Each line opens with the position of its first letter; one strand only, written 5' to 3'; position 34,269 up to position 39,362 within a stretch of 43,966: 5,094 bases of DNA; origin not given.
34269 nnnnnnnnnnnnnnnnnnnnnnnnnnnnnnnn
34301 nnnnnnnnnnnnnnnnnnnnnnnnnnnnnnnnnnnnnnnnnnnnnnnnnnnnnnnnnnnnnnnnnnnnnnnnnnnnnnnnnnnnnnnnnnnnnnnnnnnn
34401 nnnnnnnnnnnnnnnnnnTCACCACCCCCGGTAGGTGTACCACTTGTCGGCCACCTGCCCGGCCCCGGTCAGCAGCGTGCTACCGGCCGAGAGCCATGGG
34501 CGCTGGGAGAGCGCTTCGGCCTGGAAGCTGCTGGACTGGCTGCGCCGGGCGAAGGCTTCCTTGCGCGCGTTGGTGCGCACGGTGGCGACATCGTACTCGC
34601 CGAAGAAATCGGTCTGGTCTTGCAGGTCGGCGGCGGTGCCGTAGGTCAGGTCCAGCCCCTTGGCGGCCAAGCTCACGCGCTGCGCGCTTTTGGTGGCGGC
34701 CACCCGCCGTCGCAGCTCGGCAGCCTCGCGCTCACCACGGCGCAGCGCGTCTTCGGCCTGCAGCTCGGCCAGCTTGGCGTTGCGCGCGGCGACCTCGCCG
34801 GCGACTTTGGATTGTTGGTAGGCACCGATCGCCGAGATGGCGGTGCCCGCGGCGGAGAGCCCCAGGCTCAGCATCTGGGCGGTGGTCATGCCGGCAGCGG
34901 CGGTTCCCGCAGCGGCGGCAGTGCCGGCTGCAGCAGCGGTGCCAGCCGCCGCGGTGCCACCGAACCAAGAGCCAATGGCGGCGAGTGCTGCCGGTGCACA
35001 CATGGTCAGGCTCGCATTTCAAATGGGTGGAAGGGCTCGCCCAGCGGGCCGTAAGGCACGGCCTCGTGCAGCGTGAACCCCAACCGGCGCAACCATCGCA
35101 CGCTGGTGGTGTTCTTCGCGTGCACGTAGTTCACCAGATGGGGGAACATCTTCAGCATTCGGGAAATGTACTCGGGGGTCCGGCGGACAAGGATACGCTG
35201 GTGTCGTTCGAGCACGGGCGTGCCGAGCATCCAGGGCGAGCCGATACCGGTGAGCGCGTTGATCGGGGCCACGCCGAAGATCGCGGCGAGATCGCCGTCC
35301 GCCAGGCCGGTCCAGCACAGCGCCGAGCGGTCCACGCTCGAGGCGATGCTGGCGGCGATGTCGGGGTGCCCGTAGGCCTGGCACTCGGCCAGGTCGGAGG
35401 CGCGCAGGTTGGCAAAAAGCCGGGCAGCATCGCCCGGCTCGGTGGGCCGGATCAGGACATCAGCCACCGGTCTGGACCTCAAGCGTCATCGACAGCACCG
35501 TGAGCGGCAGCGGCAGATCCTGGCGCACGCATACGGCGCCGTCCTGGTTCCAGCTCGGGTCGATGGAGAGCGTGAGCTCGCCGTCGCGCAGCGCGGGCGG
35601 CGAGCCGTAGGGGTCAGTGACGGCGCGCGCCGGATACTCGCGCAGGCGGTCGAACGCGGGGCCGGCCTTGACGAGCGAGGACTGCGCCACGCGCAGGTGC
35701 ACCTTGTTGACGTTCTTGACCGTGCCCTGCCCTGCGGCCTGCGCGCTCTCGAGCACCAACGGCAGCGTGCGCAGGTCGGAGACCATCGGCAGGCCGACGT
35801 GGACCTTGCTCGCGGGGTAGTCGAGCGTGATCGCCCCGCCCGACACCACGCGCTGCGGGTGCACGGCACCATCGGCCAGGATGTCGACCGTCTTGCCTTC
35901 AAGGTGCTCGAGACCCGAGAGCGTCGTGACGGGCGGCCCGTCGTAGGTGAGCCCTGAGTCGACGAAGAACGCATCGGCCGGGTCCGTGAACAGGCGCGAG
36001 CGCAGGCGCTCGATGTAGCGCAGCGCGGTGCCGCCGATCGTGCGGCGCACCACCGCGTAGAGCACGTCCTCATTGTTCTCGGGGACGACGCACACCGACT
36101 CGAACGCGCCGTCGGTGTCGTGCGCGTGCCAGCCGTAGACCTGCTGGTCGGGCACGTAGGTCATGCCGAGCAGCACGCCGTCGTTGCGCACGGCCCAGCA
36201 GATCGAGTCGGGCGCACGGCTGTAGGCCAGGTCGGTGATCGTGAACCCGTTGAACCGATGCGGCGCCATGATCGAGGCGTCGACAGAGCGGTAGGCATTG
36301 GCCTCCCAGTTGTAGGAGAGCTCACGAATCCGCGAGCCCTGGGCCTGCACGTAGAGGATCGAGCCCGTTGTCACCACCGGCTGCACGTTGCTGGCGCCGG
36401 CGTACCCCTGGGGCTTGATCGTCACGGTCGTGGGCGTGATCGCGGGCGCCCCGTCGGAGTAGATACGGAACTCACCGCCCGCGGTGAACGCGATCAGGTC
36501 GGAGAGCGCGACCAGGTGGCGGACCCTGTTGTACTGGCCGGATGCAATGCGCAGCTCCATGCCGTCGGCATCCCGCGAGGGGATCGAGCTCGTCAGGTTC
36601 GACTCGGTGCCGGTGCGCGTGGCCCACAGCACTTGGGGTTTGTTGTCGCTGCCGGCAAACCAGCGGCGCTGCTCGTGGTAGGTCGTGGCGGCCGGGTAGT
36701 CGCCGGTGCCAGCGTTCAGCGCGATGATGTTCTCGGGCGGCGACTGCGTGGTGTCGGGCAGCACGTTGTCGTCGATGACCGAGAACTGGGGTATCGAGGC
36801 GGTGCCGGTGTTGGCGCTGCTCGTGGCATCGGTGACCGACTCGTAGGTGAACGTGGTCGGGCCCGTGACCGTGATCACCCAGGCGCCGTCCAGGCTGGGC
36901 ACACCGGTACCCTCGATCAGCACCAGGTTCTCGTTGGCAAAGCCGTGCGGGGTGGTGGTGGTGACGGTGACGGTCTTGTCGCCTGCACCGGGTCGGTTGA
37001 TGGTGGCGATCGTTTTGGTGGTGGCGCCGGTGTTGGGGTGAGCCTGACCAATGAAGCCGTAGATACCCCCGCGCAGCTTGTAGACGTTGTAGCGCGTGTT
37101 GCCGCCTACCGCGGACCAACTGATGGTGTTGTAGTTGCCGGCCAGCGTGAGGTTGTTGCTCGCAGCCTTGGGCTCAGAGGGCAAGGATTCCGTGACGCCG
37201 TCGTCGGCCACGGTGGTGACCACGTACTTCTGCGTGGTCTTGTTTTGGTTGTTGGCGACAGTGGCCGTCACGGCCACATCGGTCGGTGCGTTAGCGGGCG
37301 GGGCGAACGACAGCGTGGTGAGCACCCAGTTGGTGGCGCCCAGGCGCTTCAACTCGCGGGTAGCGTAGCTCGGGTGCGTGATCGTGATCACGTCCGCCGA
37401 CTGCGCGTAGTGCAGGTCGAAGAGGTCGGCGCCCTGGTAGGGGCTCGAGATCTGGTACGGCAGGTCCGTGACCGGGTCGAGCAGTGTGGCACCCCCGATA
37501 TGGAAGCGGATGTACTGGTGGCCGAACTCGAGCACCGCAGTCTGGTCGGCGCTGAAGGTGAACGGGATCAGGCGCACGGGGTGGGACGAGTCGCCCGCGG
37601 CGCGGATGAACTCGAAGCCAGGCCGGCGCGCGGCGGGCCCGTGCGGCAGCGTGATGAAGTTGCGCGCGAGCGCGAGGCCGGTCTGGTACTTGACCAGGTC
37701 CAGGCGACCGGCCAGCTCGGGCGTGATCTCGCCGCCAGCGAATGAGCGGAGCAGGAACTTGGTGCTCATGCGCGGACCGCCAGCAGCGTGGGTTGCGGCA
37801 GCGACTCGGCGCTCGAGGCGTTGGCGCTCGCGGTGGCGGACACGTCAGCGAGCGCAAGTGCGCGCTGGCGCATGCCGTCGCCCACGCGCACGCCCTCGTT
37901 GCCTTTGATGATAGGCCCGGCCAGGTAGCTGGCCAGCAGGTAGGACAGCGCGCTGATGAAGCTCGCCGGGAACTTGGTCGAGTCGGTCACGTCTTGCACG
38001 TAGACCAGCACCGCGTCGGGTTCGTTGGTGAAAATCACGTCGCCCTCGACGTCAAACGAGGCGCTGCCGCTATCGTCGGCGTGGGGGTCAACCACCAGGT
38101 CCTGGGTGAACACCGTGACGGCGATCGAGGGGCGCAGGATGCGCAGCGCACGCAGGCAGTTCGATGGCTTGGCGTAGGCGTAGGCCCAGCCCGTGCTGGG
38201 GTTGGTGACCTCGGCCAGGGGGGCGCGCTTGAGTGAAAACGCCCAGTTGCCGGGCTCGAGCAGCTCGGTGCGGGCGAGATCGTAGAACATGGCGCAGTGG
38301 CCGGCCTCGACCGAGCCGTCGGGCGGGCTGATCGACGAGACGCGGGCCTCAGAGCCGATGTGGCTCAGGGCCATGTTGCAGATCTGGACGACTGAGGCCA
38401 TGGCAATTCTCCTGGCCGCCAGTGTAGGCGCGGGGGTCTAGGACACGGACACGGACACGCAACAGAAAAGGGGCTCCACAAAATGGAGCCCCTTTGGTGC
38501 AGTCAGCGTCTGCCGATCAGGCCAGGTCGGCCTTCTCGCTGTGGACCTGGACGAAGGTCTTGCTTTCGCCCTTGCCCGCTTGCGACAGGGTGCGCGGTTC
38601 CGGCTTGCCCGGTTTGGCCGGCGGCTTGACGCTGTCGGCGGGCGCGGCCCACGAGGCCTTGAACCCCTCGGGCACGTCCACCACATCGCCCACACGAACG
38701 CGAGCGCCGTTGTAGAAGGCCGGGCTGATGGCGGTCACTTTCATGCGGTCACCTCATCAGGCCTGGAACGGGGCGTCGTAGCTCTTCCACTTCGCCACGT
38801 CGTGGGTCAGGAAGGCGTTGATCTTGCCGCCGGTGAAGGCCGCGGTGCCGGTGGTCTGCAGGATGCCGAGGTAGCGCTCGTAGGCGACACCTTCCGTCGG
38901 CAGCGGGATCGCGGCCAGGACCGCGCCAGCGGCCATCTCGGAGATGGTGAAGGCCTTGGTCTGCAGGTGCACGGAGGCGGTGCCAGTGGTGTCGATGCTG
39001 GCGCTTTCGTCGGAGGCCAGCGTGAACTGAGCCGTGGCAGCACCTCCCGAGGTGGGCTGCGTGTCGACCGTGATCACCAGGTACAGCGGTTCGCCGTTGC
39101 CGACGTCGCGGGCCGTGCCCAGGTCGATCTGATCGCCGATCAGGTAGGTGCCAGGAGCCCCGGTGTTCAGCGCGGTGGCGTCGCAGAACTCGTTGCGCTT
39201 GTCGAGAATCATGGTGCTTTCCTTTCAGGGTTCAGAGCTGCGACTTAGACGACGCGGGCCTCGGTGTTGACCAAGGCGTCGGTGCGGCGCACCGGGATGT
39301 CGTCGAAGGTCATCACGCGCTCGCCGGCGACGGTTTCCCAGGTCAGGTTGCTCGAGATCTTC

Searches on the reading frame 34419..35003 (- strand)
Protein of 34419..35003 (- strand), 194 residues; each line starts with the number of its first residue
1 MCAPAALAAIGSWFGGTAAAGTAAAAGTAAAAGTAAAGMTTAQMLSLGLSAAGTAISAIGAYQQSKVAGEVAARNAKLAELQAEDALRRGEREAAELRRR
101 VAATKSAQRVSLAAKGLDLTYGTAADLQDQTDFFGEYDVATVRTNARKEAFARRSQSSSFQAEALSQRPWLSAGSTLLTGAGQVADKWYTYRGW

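Call 55: search_protein_families(library=phrogs, proteins=[window:34419-35003:-], max_evalue=0.001)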
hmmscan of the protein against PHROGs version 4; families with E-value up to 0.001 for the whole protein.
window:34419-35003:- (194 aa): 1 family
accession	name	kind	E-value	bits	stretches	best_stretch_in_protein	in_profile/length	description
phrog_418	-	head and packaging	5e-30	105.8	1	42-192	4-157/166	internal virion protein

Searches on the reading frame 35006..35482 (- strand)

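Call 55: search_protein_families(library=phrogs, proteins=[window:35006-35482:-], max_evalue=0.001)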
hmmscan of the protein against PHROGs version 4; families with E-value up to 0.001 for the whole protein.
window:35006-35482:- (158 aa): 2 families
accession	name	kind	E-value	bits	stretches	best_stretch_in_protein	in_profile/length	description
phrog_308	-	head and packaging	8.1e-41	140.7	1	9-157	3-149/151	internal virion protein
phrog_4177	-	unknown function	1.2e-05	26.4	1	31-138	16-122/143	-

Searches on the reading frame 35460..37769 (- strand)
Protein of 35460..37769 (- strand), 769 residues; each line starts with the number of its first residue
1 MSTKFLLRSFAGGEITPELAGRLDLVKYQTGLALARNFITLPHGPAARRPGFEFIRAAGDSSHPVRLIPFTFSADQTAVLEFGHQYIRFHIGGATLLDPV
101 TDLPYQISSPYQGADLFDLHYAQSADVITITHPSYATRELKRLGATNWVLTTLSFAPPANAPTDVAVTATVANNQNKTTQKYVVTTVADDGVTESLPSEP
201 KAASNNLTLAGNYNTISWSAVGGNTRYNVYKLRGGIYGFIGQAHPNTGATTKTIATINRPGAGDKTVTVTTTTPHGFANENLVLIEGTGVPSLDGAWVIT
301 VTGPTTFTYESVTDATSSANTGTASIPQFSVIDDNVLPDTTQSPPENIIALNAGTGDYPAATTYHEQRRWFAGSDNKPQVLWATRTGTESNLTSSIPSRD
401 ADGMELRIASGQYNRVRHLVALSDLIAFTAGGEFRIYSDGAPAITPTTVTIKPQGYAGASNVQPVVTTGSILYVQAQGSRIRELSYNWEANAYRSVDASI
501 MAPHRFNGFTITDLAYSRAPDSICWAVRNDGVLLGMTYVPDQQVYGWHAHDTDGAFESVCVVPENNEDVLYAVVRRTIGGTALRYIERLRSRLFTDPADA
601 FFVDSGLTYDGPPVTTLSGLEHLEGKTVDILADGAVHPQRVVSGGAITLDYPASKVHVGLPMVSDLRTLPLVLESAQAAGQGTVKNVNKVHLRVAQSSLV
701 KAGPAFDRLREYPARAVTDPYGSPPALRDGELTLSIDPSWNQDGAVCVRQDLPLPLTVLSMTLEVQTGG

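Call 55: search_protein_families(library=phrogs, proteins=[window:35460-37769:-], max_evalue=0.001)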
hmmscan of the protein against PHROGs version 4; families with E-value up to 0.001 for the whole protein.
window:35460-37769:- (769 aa): 5 families
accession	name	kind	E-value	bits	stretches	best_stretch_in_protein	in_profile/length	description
phrog_376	-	tail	3.1e-208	694.6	1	1-769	2-711/712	tail protein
phrog_15566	-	tail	1.6e-125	420.8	2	353-612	42-301/552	tail protein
phrog_30010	-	unknown function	1.6e-47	163.4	2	477-611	187-321/517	-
phrog_20269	-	unknown function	2.9e-46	159.2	1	1-170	1-172/374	-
phrog_9998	-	unknown function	0.00082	19.7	1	247-327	36-115/401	-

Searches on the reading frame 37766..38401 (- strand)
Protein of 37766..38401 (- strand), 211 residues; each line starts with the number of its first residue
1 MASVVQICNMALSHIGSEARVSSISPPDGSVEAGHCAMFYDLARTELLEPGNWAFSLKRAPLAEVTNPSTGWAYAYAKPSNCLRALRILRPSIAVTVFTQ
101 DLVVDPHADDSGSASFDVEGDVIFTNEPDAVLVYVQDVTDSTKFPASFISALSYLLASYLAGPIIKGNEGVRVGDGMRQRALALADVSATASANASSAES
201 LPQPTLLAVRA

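Call 55: search_protein_families(library=phrogs, proteins=[window:37766-38401:-], max_evalue=0.001)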
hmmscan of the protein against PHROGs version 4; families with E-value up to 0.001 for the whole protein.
window:37766-38401:- (211 aa): 2 families
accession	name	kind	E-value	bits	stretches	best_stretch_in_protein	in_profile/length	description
phrog_394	-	tail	2.9e-44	151.8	1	1-210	1-188/190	tail protein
phrog_9239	-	tail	1.2e-11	44.7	1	1-210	1-188/741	tail tubular protein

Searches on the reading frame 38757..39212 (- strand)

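Call 55: search_protein_families(library=phrogs, proteins=[window:38757-39212:-], max_evalue=0.001)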
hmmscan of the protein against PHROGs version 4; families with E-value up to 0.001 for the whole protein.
window:38757-39212:- (151 aa): 1 family
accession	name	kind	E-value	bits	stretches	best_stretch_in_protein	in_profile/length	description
phrog_427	-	unknown function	6.8e-22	78.9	1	1-147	1-139/142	-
